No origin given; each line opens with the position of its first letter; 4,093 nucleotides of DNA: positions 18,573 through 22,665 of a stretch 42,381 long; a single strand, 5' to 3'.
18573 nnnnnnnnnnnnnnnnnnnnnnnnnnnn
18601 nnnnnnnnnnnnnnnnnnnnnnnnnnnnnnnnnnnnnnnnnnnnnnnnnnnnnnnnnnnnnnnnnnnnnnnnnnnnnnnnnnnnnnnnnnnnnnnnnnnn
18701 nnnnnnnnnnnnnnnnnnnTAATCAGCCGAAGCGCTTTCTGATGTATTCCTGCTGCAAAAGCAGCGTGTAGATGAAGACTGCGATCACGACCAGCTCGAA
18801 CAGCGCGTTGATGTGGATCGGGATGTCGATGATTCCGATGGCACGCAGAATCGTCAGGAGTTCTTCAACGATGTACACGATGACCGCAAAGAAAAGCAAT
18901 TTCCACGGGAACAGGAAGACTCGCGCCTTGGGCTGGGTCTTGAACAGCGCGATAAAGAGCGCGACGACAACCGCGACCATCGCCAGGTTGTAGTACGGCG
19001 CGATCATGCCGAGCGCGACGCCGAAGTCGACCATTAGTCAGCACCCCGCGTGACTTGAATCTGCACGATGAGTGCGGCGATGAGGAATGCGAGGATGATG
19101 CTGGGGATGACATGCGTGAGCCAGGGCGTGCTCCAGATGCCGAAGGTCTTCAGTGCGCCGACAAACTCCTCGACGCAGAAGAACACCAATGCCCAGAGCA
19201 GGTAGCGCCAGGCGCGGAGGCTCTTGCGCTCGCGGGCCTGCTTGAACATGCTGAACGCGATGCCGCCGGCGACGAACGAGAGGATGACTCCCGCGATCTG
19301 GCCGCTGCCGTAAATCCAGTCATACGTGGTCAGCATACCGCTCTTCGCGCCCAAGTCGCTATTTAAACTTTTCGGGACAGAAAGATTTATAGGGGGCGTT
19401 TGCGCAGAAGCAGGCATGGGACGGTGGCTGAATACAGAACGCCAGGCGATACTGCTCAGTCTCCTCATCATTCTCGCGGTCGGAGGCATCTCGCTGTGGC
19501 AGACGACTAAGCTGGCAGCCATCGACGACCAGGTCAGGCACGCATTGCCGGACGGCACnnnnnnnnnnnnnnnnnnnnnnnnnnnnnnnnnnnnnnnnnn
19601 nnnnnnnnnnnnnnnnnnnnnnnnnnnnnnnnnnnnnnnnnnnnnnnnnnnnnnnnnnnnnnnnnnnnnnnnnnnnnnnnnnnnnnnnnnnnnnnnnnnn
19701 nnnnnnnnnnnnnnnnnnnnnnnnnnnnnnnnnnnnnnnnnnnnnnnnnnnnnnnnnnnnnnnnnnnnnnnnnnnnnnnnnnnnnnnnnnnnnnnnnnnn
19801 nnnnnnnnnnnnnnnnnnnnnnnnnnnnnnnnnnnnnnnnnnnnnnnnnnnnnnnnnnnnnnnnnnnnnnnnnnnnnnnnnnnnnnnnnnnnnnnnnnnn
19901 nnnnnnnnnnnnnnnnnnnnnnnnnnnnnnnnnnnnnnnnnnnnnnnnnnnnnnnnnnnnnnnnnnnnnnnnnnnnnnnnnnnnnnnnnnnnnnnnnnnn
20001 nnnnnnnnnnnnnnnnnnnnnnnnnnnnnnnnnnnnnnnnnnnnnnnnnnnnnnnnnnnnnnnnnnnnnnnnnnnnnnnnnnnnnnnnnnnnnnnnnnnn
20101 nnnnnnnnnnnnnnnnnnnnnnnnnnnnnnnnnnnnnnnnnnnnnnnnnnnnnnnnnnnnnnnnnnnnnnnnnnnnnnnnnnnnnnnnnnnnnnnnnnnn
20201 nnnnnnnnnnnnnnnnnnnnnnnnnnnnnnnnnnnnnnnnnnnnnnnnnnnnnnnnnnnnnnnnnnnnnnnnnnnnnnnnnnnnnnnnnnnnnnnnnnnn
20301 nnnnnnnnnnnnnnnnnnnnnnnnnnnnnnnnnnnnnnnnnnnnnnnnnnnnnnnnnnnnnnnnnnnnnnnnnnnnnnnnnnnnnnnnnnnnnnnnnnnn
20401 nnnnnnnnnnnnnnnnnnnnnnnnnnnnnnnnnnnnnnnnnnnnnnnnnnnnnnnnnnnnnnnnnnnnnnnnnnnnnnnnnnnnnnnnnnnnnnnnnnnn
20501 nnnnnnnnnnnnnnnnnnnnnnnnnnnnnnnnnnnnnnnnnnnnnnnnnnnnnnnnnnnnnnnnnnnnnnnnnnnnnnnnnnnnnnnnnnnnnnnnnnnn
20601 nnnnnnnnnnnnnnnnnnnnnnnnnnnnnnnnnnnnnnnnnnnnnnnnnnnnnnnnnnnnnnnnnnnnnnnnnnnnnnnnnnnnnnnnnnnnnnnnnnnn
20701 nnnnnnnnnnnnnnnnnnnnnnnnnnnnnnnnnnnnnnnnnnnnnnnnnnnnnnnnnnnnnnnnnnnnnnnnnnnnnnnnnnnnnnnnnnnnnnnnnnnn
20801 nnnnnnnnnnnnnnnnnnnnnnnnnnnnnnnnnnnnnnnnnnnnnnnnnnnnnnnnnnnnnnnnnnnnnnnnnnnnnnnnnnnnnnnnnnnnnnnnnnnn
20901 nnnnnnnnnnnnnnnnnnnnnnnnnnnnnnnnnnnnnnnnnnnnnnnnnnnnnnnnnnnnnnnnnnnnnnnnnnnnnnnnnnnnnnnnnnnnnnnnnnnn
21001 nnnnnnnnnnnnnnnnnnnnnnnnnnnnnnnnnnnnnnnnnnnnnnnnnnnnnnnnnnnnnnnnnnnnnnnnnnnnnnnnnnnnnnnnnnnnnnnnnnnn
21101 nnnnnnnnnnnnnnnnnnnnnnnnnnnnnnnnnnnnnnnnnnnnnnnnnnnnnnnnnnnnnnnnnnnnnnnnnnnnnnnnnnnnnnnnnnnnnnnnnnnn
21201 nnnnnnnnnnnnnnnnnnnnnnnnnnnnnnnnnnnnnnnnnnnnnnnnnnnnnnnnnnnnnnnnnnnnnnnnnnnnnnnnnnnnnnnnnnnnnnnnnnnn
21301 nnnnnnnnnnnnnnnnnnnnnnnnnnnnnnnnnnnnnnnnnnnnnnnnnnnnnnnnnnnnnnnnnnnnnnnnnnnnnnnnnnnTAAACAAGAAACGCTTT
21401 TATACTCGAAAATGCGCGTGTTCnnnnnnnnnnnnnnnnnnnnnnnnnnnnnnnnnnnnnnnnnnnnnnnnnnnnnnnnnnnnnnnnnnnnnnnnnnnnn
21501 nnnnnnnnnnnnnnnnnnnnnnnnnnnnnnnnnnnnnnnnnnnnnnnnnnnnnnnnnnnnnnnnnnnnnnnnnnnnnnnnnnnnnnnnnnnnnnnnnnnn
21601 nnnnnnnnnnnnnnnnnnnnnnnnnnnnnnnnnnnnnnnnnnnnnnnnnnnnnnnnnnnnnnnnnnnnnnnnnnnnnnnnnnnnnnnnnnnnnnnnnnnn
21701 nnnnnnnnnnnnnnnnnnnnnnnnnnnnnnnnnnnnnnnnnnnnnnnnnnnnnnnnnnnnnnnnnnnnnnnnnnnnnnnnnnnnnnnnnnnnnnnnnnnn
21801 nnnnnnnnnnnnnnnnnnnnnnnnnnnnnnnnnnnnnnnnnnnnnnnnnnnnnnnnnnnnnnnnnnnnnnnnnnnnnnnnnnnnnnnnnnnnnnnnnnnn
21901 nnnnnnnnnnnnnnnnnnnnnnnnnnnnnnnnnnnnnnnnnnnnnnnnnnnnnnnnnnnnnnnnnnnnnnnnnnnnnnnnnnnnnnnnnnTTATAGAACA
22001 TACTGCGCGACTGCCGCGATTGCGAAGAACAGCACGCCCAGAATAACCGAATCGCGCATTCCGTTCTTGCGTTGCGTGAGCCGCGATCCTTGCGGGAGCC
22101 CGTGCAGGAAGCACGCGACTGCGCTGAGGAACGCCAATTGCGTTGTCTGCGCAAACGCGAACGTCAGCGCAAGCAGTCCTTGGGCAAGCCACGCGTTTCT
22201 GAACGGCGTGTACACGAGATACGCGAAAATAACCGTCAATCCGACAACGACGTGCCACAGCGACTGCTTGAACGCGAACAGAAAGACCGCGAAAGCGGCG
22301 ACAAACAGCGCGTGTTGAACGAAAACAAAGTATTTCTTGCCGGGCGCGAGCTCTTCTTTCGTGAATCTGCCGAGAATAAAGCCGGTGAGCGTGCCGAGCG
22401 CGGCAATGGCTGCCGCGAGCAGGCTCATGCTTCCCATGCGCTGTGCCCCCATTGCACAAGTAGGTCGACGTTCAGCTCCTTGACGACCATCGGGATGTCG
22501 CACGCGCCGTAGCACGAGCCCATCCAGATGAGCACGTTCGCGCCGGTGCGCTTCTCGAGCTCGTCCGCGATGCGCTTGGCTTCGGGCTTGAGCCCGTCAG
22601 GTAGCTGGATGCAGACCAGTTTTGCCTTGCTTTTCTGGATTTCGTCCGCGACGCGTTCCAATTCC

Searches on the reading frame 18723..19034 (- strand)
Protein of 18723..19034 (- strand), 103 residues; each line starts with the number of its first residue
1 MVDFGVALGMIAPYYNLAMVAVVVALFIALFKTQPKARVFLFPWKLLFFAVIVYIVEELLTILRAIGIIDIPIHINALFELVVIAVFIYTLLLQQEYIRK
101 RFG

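Call 8: search_protein_families(library=pfam, proteins=[window:18723-19034:-], max_evalue=0.01)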
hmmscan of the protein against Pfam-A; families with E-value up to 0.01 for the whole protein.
window:18723-19034:- (103 aa): 0 families

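Call 40: search_protein_families(library=ncbifam, proteins=[window:18723-19031:-], max_evalue=1)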
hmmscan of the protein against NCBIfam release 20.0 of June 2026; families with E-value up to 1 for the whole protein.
window:18723-19031:- (102 aa): 2 families
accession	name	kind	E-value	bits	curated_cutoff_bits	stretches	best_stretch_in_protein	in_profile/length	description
NF011478.0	PRK14889.1-1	equivalog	0.00083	19.4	182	1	18-87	72-144/152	VKOR family protein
TIGR02602.1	8TM_EpsH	subfamily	0.16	11.5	105.55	1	14-61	65-111/241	exosortase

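Call 55: find_related_loci(query=A3, collection=metagenome_contigs, flank=10000)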
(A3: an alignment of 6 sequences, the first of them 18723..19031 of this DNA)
Query A3 (102 aa) in metagenome_contigs; peptide patterns used: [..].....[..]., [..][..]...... (x = any residue, [..] = any of these).
358 stretches matched a pattern; 15 encode a relative of the query (tblastn E <= 1e-3); 15 distinct loci.
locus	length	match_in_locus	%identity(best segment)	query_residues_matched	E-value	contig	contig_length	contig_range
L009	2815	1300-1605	96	1-102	1e-60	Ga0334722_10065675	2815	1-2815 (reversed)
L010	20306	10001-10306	75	1-102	4e-50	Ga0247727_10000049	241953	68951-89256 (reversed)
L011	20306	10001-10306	74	1-102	5e-50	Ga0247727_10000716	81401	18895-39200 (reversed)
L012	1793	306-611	75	1-102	3e-50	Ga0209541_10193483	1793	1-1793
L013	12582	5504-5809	74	1-102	7e-49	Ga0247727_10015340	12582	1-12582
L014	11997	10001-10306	75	1-102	1e-48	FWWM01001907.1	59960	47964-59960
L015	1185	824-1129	72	1-102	1e-46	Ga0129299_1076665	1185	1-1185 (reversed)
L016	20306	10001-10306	69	1-102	1e-44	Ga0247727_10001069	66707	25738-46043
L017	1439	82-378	56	2-100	3e-36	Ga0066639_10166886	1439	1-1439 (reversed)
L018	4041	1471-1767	56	2-100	5e-31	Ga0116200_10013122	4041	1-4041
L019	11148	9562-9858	56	2-100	5e-31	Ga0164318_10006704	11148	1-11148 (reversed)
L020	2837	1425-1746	71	1-102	1e-35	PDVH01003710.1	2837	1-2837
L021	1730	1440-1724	53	6-99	5e-29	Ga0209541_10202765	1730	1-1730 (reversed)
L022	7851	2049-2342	43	2-100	1e-26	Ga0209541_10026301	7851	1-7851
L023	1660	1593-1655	86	1-21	1e-6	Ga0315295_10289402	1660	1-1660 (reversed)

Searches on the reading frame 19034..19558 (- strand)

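Call 8: search_protein_families(library=pfam, proteins=[window:19034-19558:-], max_evalue=0.01)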
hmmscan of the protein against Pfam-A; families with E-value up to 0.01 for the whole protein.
window:19034-19558:- (174 aa): 1 family
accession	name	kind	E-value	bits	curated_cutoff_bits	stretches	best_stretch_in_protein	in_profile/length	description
PF01757.29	Acyl_transf_3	-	0.0027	17.2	31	1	65-168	149-267/326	Acyltransferase domain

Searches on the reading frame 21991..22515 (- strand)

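Call 8: search_protein_families(library=pfam, proteins=[window:21991-22515:-], max_evalue=0.01)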
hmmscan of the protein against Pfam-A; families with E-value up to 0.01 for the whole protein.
window:21991-22515:- (174 aa): 0 families

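Call 13: search_protein_families(library=pfam, proteins=[window:21991-22515:-], max_evalue=1)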
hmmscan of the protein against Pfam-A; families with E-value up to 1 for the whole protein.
window:21991-22515:- (174 aa): 1 family
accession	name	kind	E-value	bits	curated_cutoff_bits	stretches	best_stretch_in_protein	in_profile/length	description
PF25323.1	6TM_PilS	-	0.31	11.1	27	0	28-81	122-175/189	PilS-like transmembrane domain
